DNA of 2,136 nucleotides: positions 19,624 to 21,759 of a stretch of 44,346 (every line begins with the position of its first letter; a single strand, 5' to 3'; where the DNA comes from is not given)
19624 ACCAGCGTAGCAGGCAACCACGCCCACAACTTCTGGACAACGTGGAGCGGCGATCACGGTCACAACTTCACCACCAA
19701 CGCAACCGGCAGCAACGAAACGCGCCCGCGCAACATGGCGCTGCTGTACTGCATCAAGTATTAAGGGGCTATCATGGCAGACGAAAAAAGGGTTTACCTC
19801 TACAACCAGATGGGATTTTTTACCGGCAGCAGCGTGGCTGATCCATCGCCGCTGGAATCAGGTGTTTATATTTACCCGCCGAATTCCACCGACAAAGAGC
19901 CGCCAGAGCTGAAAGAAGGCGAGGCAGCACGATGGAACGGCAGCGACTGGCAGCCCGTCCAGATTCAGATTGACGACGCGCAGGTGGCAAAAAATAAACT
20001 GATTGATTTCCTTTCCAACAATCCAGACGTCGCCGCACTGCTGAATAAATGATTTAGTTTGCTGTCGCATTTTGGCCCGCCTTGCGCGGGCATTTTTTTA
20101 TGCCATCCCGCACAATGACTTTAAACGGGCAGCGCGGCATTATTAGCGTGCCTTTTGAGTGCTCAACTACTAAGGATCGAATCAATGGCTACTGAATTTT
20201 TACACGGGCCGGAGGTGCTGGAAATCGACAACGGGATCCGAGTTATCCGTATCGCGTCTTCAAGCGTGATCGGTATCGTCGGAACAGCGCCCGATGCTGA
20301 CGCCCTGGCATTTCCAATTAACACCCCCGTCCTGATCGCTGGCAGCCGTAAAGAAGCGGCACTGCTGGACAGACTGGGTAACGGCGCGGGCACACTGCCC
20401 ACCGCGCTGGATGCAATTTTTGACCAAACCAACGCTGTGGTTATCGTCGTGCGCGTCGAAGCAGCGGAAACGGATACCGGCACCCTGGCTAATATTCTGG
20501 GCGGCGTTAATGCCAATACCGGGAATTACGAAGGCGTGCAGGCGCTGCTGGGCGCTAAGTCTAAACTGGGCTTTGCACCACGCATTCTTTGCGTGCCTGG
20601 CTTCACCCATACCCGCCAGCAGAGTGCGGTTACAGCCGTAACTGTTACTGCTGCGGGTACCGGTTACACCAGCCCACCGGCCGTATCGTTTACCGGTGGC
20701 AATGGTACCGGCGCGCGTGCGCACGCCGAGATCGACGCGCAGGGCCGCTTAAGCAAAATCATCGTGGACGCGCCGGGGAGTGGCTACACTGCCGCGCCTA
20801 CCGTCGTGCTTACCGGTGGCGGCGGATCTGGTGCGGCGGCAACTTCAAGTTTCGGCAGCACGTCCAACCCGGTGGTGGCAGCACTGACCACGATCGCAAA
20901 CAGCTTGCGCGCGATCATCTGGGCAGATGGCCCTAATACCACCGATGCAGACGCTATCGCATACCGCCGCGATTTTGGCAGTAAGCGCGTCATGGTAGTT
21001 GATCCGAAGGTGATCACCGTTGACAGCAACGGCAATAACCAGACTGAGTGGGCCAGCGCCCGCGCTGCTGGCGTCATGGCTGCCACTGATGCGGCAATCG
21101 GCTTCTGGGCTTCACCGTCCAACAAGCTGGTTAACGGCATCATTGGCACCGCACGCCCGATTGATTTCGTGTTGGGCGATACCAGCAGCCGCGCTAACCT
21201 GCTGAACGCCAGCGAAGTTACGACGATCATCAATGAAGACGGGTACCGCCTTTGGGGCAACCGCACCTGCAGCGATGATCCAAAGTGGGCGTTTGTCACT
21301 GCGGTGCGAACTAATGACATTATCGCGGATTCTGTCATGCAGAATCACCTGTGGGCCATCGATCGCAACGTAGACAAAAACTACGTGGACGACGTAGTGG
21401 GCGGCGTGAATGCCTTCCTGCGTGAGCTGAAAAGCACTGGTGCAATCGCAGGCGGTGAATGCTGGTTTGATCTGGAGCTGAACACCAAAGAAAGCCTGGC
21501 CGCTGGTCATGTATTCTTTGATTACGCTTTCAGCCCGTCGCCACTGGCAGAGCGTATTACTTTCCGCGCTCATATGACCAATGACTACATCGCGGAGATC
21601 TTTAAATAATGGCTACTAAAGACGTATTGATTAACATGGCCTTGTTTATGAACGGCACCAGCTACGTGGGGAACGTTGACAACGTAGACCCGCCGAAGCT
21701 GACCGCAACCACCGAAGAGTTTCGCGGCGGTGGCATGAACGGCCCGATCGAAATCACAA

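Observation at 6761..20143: A 20-bp element, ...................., occurs four times in the late region with identically phased -35/-10-like hexamers: candidate activator-dependent late promoters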

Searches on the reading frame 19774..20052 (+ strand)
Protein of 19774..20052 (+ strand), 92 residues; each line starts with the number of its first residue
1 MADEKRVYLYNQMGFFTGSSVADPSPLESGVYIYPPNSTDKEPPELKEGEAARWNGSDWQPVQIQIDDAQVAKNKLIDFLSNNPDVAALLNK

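Call 9: search_protein_families(library=phrogs, proteins=[window:19774-20052:+])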
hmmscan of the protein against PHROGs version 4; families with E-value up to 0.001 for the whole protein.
window:19774-20052:+ (92 aa): 4 families
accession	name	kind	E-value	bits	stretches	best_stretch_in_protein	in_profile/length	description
phrog_1766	-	tail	2.2e-05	25.7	1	4-61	3-56/127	tail fiber protein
phrog_7703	-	unknown function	2.3e-05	25.1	1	7-69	4-69/268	-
phrog_1807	-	tail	4.4e-05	24.3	1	5-61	13-66/241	tail fiber protein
phrog_105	-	tail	0.00019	21.8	1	7-62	25-79/239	tail fiber assembly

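Call 10: search_protein_families(library=pfam, proteins=[window:19774-20052:+])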
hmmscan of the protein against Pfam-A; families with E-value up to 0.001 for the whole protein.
window:19774-20052:+ (92 aa): 0 families

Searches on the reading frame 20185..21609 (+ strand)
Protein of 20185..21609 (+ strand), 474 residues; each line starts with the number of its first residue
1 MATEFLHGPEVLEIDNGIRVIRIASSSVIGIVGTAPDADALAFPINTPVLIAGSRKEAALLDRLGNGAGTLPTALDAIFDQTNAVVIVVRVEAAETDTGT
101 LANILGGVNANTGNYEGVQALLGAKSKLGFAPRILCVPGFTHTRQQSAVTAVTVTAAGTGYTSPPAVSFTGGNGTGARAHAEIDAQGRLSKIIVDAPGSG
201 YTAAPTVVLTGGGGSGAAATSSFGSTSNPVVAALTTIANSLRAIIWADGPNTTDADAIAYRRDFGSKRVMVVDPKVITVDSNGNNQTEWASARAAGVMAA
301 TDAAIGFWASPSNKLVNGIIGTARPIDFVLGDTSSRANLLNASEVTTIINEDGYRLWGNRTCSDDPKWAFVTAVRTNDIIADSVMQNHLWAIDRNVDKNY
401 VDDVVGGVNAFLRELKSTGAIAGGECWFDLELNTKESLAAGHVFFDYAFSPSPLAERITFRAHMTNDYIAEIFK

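Call 9: search_protein_families(library=phrogs, proteins=[window:20185-21609:+])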
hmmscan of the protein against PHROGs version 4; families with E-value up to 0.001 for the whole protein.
window:20185-21609:+ (474 aa): 20 families
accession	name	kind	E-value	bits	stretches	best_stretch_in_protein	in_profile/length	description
phrog_23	-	tail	9.1e-118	395.1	1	1-473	19-471/496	tail sheath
phrog_13288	-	unknown function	1.7e-51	175.7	1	283-472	9-203/208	-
phrog_11242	-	unknown function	2.5e-37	128.8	1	1-132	1-127/128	-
phrog_16736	-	unknown function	5.1e-30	104.5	1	378-473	2-97/101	-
phrog_701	-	head and packaging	4.8e-17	60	1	148-223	1165-1239/6136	virion structural protein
phrog_12477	-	unknown function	7.1e-17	62.3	1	1-91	1-87/88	-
phrog_20240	-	unknown function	6.6e-16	59.5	1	1-91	1-84/272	-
phrog_708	-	tail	9.4e-15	54.3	1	146-222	814-890/1383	baseplate wedge subunit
phrog_19630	-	head and packaging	1.6e-14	53.6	1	147-224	1160-1236/1266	virion structural protein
phrog_460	-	connector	1.7e-13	51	1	91-228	200-310/385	head closure Hc2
phrog_5342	-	tail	2.7e-11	42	1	148-222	60-135/3319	tail fiber protein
phrog_20365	-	unknown function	5.4e-09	37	1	425-472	4-51/58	-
phrog_22827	-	unknown function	4.5e-08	33.2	1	139-210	174-244/613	-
phrog_2885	-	tail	5.6e-08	30.5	1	149-227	729-808/4179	baseplate wedge subunit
phrog_1922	-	tail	7.1e-08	32.4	1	146-224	831-906/932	baseplate hub subunit and tail lysozyme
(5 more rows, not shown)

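Call 10: search_protein_families(library=pfam, proteins=[window:20185-21609:+])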
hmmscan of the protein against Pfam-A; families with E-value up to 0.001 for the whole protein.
window:20185-21609:+ (474 aa): 3 families
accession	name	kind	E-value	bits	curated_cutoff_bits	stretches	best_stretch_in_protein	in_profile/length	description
PF17482.7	Phage_sheath_1C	-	3.2e-19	69.3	26.9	1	363-465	1-104/104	Phage tail sheath C-terminal domain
PF04984.19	Phage_sheath_1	-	3.6e-19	69.6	31.4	1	225-362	30-168/168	Phage tail sheath protein subtilisin-like domain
PF22671.1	Gp18_domIII_N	-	5.1e-09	36.7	27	1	28-91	3-58/58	Tail sheath protein Gp18 domain III N-terminal region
